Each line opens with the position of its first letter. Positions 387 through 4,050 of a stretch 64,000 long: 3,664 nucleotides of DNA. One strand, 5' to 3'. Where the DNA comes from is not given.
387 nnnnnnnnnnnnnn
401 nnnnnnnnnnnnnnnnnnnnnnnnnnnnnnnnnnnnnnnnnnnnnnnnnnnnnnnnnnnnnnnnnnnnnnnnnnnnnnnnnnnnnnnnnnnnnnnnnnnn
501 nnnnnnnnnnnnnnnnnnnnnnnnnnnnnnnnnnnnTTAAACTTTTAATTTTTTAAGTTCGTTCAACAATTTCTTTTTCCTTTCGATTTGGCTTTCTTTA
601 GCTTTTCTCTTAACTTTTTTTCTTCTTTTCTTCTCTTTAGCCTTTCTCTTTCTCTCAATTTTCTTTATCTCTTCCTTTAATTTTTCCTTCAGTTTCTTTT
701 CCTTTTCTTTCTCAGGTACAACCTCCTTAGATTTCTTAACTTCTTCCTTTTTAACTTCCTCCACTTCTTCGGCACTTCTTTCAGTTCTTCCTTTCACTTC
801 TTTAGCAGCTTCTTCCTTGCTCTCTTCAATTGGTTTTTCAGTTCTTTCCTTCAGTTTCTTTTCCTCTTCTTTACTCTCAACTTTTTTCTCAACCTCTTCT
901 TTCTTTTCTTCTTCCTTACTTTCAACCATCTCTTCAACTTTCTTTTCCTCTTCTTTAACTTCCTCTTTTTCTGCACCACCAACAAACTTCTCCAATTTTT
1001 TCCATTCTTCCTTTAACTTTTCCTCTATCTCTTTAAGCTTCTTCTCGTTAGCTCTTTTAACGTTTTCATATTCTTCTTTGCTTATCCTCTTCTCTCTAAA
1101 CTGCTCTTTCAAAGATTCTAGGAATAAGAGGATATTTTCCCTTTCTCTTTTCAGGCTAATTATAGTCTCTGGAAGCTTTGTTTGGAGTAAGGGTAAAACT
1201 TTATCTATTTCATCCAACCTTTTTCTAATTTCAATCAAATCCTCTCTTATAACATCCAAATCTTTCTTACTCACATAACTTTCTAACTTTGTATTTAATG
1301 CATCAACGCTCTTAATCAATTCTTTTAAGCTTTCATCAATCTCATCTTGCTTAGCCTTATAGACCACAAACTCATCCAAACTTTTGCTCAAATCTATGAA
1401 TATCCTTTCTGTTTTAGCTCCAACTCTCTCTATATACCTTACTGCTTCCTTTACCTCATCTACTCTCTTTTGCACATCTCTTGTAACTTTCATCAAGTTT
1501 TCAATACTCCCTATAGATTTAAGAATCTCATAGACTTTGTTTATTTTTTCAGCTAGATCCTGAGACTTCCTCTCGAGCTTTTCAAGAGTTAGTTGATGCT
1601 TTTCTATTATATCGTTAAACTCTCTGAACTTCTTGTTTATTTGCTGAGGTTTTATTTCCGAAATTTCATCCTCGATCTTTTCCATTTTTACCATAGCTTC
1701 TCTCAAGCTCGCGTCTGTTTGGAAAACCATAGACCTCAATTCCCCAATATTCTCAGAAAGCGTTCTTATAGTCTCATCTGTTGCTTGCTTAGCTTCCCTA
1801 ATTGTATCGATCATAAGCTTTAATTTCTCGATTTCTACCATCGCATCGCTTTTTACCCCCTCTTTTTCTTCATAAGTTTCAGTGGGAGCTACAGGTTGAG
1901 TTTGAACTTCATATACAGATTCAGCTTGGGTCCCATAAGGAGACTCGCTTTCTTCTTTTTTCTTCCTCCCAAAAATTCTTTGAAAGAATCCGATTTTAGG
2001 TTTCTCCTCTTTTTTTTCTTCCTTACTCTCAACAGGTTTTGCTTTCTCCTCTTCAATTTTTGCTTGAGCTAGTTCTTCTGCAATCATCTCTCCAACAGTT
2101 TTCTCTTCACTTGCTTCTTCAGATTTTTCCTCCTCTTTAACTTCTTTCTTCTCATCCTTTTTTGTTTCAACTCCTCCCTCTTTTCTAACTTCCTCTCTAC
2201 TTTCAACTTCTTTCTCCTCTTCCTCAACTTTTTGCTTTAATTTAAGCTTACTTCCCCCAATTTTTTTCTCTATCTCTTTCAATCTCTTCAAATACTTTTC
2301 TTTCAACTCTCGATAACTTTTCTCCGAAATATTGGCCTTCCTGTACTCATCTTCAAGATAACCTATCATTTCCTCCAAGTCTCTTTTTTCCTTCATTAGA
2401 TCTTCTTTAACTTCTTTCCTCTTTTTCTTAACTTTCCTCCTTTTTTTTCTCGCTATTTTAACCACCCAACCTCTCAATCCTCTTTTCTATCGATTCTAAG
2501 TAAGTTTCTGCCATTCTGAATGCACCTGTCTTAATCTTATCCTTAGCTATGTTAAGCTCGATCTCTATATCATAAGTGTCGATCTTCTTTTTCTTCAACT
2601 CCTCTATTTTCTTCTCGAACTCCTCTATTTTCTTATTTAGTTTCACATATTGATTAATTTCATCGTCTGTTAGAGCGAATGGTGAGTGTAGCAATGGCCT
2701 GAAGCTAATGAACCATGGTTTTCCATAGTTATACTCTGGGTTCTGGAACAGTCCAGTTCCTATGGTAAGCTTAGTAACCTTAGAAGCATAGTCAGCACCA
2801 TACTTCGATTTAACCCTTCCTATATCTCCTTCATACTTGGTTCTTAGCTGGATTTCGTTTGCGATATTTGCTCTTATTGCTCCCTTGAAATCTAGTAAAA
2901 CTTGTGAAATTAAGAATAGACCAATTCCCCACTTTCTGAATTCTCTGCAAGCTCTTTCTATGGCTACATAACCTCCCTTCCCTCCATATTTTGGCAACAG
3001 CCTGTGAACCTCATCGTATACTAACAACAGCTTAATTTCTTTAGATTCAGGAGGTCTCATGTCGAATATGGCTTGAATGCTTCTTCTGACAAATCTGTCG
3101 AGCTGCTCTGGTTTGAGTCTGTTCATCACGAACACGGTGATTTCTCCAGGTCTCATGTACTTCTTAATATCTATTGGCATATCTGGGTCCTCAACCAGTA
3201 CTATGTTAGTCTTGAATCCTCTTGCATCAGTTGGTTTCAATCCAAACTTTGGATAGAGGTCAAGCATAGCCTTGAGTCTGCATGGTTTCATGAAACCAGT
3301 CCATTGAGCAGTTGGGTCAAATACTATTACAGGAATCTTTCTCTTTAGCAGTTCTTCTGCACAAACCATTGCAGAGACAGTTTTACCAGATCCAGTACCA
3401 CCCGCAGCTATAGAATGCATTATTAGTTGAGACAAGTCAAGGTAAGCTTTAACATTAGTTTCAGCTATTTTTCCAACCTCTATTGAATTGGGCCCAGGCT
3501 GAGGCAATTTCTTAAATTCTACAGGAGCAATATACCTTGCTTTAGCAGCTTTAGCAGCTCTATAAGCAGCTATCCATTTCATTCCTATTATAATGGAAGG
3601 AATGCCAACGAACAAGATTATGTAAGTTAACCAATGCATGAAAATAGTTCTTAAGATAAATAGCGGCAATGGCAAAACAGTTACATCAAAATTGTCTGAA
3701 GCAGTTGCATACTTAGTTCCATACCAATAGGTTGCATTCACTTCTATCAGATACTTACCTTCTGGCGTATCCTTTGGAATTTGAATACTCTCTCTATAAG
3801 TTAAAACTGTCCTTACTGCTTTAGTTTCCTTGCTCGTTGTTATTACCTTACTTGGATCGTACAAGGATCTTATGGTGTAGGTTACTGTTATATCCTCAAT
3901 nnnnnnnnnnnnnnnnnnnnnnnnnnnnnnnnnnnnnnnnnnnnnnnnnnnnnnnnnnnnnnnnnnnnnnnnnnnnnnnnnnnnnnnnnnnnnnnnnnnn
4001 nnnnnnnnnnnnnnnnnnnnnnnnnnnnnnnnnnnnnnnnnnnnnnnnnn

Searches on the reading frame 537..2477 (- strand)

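Call 11: search_protein_families(library=pfam, proteins=[window:537-2477:-], max_evalue=0.1)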
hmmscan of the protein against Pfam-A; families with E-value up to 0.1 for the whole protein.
window:537-2477:- (646 aa): 2 families
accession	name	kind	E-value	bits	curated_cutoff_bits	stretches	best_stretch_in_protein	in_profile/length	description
PF11887.13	Mce4_CUP1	-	0.023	14.7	32.6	0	324-405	62-143/222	Cholesterol uptake porter CUP1 of Mce4, putative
PF04444.19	Dioxygenase_N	-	0.026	14.8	27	0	325-356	12-43/75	Catechol dioxygenase N terminus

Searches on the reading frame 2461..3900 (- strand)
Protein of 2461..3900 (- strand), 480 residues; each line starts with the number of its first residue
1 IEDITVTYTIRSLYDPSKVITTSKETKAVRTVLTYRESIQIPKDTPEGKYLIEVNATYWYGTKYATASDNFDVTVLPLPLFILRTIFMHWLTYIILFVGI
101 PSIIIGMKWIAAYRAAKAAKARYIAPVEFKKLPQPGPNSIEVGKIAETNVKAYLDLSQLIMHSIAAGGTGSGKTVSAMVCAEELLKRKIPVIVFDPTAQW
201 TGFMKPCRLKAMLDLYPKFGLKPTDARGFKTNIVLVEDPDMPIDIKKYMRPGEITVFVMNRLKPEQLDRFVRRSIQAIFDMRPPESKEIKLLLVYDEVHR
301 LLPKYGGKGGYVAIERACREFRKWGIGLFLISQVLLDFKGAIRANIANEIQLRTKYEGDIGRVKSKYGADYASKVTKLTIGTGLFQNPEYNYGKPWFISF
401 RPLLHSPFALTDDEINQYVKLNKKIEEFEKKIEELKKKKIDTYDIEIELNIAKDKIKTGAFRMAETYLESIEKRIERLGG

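Call 65: search_protein_families(library=ncbifam, proteins=[window:2461-3900:-], max_evalue=0.01)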
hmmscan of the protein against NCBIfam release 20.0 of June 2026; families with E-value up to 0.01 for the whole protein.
window:2461-3900:- (480 aa): 9 families
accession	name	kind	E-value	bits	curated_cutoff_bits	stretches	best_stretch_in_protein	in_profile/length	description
NF053655.1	CedD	equivalog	1.1e-09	37.6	600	1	140-201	199-262/527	DNA-translocating ATPase CedD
NF040937.1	HerA_Thermprot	equivalog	1.8e-09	36.6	800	1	244-354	299-414/487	DNA double-strand break repair helicase HerA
NF033849.1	ser_rich_anae_1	subfamily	3.2e-06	24.8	650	1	147-233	747-838/1163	serine-rich protein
NF042944.1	HerA_antiphage_2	equivalog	4.3e-06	25.8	850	1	254-359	394-500/576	anti-phage-associated helicase HerA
NF040819.1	helicase_HerA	equivalog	6.8e-06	24.9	970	0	130-206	124-203/561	DNA double-strand break repair helicase HerA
NF042943.1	HerA_antiphage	equivalog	0.00032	19.4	800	0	286-368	430-516/566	anti-phage-associated helicase HerA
TIGR03743.1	SXT_TraD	subfamily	0.00049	18.7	366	1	147-196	162-211/636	conjugative transfer system coupling protein TraD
NF041214.1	plasmid_TraB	equivalog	0.0032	16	800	1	161-207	249-298/639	plasmid transfer protein TraB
TIGR02746.1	TraC-F-type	equivalog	0.0081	14.1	567.05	0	287-344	638-694/800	type IV secretion system protein TraC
